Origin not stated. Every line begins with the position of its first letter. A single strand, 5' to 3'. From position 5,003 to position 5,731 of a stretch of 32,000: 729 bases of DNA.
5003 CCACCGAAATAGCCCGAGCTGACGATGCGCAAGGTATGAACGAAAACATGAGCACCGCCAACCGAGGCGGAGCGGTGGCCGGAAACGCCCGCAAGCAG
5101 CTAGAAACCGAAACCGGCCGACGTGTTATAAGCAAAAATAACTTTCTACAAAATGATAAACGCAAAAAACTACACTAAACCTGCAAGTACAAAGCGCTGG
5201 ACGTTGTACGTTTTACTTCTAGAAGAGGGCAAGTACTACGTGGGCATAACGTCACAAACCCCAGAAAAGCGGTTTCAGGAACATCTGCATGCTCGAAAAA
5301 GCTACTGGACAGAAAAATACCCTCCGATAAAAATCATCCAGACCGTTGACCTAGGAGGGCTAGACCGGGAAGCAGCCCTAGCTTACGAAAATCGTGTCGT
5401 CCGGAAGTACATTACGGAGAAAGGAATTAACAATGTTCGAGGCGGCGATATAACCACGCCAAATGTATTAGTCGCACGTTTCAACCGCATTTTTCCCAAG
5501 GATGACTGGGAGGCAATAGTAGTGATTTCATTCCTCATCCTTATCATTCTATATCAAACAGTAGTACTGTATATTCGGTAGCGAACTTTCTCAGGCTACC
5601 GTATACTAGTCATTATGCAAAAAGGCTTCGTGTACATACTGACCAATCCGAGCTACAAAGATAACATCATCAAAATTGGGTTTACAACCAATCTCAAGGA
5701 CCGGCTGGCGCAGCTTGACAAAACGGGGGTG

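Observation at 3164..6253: Translationally coupled five-gene cassette: XRE-Panacea antitoxin-type gene, RelE-like ORF, Bro-N/DinD-like gene and two GIY-YIG-type genes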

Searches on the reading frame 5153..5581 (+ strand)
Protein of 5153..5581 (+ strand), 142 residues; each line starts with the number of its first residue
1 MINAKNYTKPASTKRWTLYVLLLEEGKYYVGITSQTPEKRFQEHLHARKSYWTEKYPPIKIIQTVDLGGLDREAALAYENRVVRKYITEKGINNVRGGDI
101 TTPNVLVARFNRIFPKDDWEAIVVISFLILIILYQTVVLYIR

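Call 3: search_protein_families(library=pfam, proteins=[window:5153-5581:+], max_evalue=0.1)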
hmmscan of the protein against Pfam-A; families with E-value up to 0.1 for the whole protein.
window:5153-5581:+ (142 aa): 1 family
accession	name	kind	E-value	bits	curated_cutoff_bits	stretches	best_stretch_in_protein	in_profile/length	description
PF01541.30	GIY-YIG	-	1.2e-07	32.3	22.6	1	16-88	2-74/78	GIY-YIG catalytic domain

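Call 4: search_protein_families(library=padloc, proteins=[window:5153-5581:+], max_evalue=0.1)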
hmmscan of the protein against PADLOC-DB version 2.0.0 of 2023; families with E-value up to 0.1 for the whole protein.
window:5153-5581:+ (142 aa): 0 families

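Call 6: search_protein_families(library=ncbifam, proteins=[window:5153-5581:+], max_evalue=1)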
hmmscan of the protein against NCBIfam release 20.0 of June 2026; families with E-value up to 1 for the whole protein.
window:5153-5581:+ (142 aa): 0 families

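Call 7: search_protein_families(library=phrogs, proteins=[window:5153-5581:+], max_evalue=1)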
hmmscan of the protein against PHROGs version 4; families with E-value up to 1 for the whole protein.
window:5153-5581:+ (142 aa): 1 family
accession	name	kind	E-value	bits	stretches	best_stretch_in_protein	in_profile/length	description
phrog_314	-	DNA, RNA and nucleotide metabolism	0.007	16.3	1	25-99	189-267/574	homing endonuclease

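Call 40: find_related_loci(query=window:5153-5578:+, collection=viral_contigs, flank=5000)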
Query window:5153-5578:+ (142 aa) in viral_contigs; peptide patterns used: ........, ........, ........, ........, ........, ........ (x = any residue, [..] = any of these).
6 stretches matched a pattern, but none encodes a relative of the query by tblastn (E <= 1e-3).

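Call 42: find_homologous_proteins(query=window:5153-5578:+)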
Query window:5153-5578:+ (142 aa): 57 proteins with E <= 0.001 among 67 candidates.
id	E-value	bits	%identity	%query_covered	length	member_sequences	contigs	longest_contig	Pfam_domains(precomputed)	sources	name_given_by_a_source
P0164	7.4e-89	313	100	100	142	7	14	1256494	PF01541.31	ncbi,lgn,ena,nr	ncbi:GIY-YIG nuclease family protein [Candidatus Saccharibacteria bacterium]|nr:MAG: GIY-YIG nucleas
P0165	1.1e-77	276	87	98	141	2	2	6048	PF01541.31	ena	-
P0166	1.9e-51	192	67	91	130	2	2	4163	PF01541.31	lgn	-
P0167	1.7e-50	188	67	86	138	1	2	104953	PF01541.31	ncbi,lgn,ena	-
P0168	2.4e-49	185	64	92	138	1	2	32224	PF01541.31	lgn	-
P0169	9.0e-49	183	67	86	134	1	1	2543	PF01541.31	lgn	-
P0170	6.7e-48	180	66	85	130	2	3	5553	PF01541.31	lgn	-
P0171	8.7e-48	180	66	86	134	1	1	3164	PF01541.31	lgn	-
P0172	8.9e-47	176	70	80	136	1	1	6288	PF01541.31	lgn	-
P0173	1.4e-45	172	66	82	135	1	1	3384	PF01541.31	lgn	-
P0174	3.0e-44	168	65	79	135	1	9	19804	PF01541.31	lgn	-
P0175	1.1e-43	166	64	85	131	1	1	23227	PF01541.31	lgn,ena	-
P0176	2.0e-43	166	60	87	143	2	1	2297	PF01541.31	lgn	-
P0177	8.1e-43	164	69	73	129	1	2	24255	PF01541.31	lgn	-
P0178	4.8e-42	161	57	98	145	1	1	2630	PF01541.31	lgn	-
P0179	2.5e-41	159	59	89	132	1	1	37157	PF01541.31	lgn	-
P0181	2.4e-40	156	59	86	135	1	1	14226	PF01541.31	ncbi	-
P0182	3.5e-40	155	70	70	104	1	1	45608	PF01541.31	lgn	-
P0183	3.4e-39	152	61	73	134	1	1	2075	PF01541.31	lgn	-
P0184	5.1e-39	151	54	94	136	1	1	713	PF01541.31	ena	-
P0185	7.9e-39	151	58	89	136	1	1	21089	PF01541.31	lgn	-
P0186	2.3e-38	149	60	82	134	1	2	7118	PF01541.31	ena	-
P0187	3.6e-38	148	56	92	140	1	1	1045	PF01541.31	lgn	-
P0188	3.8e-38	148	57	77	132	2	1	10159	PF01541.31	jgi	jgi:predicted GIY-YIG superfamily endonuclease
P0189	1.1e-37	147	59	80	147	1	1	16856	PF01541.31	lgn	-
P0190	1.4e-37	147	58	85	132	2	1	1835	PF01541.31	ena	-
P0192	2.1e-37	146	57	86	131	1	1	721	PF01541.31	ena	-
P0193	2.2e-36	143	50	92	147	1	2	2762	PF01541.31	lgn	-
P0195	3.7e-35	139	56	85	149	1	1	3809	PF01541.31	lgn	-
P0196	3.9e-35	139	61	73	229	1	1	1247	PF01541.31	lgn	-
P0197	4.7e-35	138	55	85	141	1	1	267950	-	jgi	jgi:predicted GIY-YIG superfamily endonuclease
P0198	4.3e-34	135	50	89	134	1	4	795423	PF01541.31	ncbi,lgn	-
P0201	5.7e-33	132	55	85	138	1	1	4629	PF01541.31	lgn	-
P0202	1.0e-31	128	55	91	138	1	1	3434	PF01541.31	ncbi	-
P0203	2.9e-31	126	50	87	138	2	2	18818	PF01541.31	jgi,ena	-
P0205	2.5e-30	123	56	76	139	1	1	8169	PF01541.31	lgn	-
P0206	3.6e-30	123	52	91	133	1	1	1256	PF01541.31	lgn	-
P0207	4.1e-30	122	47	92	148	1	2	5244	PF01541.31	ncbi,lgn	-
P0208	1.4e-29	121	53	84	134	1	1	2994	PF01541.31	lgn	-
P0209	4.4e-28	116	47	89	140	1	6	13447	PF01541.31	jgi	jgi:predicted GIY-YIG superfamily endonuclease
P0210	5.3e-28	116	50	85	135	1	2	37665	PF01541.31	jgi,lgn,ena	-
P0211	1.5e-27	114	52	85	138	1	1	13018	PF01541.31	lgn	-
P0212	4.1e-26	109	47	90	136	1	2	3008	PF01541.31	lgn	-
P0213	1.7e-24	104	49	85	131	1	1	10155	PF01541.31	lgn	-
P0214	1.3e-23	101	48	79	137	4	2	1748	PF01541.31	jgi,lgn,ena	-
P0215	5.1e-13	67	48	61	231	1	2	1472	PF13917.12,PF14787.12,PF01541.31,PF00098.29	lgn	-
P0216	1.8e-10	59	45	61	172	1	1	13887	PF01541.31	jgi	jgi:predicted GIY-YIG superfamily endonuclease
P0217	4.9e-10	57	39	69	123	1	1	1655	PF01541.31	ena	-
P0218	2.3e-8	52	37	81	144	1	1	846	PF01541.31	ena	-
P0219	5.9e-8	51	45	62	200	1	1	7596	PF01541.31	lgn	-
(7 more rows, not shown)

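Call 43: find_encoding_contigs(protein=P0167, flank=4000, max_places=2)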
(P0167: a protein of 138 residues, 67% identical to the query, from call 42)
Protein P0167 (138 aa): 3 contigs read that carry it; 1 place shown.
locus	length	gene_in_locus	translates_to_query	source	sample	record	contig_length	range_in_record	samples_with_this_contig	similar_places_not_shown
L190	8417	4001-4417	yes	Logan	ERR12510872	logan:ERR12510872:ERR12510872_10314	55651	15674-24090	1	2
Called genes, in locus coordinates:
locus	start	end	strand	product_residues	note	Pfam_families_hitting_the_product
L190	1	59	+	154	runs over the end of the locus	-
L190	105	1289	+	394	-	PF13651:EcoRI_methylase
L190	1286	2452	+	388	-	PF03235:GmrSD_N, PF01844:HNH (weak)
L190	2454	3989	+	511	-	PF19614:DUF6119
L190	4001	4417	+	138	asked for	PF01541:GIY-YIG (weak)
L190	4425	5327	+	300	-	PF18899:DUF5655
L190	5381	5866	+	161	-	PF00578:AhpC-TSA, PF08534:Redoxin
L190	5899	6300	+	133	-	PF09945:DUF2177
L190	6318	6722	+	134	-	PF00520:Ion_trans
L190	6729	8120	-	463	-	PF00929:RNase_T, PF01541:GIY-YIG (weak), PF27096:UvrC_M, PF27115:Cho_C (faint)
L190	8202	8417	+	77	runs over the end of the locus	PF06150:ChaB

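Call 44: find_encoding_contigs(protein=P0198, flank=4000, max_places=2)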
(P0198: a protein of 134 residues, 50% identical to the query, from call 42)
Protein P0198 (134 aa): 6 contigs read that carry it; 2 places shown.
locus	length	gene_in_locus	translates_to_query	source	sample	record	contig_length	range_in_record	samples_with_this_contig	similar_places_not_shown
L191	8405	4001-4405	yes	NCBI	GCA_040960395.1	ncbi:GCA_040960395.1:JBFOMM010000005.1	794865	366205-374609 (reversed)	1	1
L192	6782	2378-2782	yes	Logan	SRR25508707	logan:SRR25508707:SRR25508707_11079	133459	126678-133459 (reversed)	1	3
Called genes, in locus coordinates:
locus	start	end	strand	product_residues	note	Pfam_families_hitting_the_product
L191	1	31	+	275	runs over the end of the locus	-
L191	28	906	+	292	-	PF19952:DUF6414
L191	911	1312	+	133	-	-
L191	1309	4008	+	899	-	PF04851:ResIII, PF00270:DEAD (weak), PF19778:RE_endonuc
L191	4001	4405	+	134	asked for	PF01541:GIY-YIG (weak)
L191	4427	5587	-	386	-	-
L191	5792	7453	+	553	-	PF00989:PAS, PF08448:PAS_4, PF13426:PAS_9, PF00512:HisKA, PF02518:HATPase_c, PF13581:HATPase_c_2 (weak)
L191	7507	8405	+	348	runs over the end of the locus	PF00072:Response_reg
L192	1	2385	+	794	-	?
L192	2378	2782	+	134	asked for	PF01541:GIY-YIG (weak)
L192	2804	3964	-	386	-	-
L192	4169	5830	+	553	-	PF00989:PAS, PF08448:PAS_4, PF13426:PAS_9, PF00512:HisKA, PF02518:HATPase_c, PF13581:HATPase_c_2 (weak)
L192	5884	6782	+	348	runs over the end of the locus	PF00072:Response_reg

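Call 45: find_encoding_contigs(protein=P0197, flank=4000, max_places=2)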
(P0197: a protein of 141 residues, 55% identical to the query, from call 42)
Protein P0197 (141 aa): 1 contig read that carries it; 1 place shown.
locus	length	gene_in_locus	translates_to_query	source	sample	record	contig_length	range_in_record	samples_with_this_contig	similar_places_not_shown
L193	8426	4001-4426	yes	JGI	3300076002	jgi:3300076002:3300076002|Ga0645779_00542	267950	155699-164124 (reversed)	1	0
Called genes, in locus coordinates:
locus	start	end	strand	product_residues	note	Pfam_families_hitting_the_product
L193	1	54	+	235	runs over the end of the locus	PF13643:DUF4145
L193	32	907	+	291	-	PF19952:DUF6414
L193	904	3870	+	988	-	PF04313:HSDR_N, PF00270:DEAD (weak), PF04851:ResIII, PF18766:SWI2_SNF2, PF22679:T1R_D3-like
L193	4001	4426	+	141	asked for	-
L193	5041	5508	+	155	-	-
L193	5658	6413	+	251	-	-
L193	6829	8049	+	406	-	PF13173:AAA_14, PF13635:DUF4143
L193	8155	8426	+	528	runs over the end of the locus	PF09903:DUF2130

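Call 66: find_encoding_contigs(protein=P0179, flank=4000, max_places=1)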
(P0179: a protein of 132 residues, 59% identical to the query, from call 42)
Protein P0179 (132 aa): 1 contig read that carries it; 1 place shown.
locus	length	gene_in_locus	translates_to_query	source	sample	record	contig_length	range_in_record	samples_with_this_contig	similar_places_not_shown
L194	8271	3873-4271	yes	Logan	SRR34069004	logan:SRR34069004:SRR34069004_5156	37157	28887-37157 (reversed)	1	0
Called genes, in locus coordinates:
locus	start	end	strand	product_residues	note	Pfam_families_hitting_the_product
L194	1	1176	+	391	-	?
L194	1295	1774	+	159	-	-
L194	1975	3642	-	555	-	PF00270:DEAD, PF04851:ResIII, PF00271:Helicase_C, PF22590:Cas3-like_C_2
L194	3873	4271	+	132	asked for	PF01541:GIY-YIG (weak)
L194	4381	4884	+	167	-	-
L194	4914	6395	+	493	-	PF11074:DUF2779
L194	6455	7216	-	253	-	PF01564:Spermine_synth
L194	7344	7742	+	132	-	PF07883:Cupin_2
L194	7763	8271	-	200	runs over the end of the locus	PF00730:HhH-GPD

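Call 67: find_encoding_contigs(protein=P0210, flank=4000, max_places=1)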
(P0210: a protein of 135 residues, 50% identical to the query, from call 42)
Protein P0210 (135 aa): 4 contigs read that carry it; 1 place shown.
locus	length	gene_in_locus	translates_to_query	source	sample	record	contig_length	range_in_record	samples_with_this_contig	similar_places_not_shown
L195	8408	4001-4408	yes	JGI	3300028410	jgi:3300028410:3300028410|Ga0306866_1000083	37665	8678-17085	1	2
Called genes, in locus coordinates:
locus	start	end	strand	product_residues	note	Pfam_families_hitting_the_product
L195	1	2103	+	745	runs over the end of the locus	PF02463:SMC_N (faint), PF13166:AAA_13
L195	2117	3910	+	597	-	PF03235:GmrSD_N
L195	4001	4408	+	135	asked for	PF01541:GIY-YIG (weak)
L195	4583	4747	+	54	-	-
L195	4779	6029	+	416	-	PF13632:Glyco_trans_2_3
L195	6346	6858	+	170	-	PF10881:DUF2726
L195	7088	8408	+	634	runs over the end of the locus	PF18483:Lectin_L-type_dom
